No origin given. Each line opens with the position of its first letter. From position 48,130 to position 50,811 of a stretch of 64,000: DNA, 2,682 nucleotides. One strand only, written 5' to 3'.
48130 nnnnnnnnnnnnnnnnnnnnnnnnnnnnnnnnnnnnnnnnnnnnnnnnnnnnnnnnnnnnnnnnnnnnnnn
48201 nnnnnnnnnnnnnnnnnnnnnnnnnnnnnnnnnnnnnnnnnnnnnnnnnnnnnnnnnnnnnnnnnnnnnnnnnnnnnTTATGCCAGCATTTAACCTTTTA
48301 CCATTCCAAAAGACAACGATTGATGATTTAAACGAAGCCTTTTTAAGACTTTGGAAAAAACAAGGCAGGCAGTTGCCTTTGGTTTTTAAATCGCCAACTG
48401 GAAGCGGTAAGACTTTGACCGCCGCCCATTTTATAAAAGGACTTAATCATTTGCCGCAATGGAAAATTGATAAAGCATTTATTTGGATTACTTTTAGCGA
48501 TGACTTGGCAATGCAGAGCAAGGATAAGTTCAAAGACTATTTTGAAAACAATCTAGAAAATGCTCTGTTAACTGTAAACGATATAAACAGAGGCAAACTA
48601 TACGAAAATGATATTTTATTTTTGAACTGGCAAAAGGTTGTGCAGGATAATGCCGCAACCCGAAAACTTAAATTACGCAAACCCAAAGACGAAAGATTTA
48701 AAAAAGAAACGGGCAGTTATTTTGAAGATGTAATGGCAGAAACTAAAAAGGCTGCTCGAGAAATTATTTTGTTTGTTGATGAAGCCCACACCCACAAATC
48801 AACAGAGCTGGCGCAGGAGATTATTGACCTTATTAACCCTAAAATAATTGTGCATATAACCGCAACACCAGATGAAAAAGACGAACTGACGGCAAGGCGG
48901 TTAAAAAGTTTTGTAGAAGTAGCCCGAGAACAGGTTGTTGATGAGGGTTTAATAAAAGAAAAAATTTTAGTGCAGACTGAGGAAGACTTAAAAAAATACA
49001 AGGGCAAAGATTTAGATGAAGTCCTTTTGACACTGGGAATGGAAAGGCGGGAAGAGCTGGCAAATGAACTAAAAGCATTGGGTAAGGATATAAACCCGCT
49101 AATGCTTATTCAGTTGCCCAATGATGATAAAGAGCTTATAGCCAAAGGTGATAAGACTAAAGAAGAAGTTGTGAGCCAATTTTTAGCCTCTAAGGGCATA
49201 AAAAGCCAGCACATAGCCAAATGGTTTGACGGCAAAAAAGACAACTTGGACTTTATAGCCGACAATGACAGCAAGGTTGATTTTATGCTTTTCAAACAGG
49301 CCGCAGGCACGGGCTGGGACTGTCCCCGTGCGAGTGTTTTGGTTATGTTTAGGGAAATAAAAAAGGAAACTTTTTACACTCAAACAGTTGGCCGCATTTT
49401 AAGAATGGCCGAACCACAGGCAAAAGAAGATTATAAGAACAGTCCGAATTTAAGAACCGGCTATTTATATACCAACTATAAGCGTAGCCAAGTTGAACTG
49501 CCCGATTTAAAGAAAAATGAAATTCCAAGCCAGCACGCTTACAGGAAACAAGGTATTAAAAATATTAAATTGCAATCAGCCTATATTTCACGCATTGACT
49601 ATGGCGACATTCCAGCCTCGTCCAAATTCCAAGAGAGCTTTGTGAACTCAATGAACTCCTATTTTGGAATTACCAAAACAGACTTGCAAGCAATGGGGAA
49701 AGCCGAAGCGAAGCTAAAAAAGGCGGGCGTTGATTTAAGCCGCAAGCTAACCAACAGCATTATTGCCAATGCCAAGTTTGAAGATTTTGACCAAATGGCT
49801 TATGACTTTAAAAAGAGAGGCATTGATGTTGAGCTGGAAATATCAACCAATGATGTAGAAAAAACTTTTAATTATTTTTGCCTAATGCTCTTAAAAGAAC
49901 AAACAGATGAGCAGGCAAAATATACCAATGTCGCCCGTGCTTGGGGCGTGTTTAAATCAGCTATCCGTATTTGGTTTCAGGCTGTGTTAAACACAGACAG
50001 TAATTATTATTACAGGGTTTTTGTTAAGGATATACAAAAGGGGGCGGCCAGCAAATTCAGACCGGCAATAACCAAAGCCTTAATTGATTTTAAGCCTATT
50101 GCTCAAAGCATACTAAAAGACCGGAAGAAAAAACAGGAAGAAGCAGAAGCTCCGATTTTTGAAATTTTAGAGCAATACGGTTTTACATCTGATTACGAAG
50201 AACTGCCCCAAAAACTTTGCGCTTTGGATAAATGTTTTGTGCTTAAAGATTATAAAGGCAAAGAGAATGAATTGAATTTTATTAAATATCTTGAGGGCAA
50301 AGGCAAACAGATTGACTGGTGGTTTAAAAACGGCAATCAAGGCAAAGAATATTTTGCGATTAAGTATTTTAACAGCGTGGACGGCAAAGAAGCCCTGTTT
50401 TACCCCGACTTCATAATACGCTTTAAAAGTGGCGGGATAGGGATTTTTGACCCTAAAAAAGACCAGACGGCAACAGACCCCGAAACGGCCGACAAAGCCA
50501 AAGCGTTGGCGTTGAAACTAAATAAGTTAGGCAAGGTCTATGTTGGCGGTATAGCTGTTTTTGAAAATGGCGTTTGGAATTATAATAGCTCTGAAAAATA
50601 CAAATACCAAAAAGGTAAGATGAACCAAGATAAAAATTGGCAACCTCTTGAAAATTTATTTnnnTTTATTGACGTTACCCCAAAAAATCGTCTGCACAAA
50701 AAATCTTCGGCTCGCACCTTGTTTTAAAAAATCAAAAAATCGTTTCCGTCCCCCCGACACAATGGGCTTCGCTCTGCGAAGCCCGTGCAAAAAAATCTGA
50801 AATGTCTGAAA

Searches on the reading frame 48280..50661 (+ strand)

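Call 45: search_protein_families(library=pfam, proteins=[window:48280-50661:+], max_evalue=0.001)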
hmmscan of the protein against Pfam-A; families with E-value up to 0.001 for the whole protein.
window:48280-50661:+ (794 aa): 4 families
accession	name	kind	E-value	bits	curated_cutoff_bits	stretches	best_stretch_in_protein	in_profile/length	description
PF04851.21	ResIII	-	1.2e-19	71.3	22.5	1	5-198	3-163/164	Type III restriction enzyme, res subunit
PF18766.7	SWI2_SNF2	-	4.4e-10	40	26.7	1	40-212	27-171/221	SWI2/SNF2 ATPase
PF00270.35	DEAD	-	2.1e-05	24.8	26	1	34-199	17-162/167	DEAD/DEAH box helicase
PF00271.37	Helicase_C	-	0.00083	20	23.5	0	320-376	52-109/110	Helicase conserved C-terminal domain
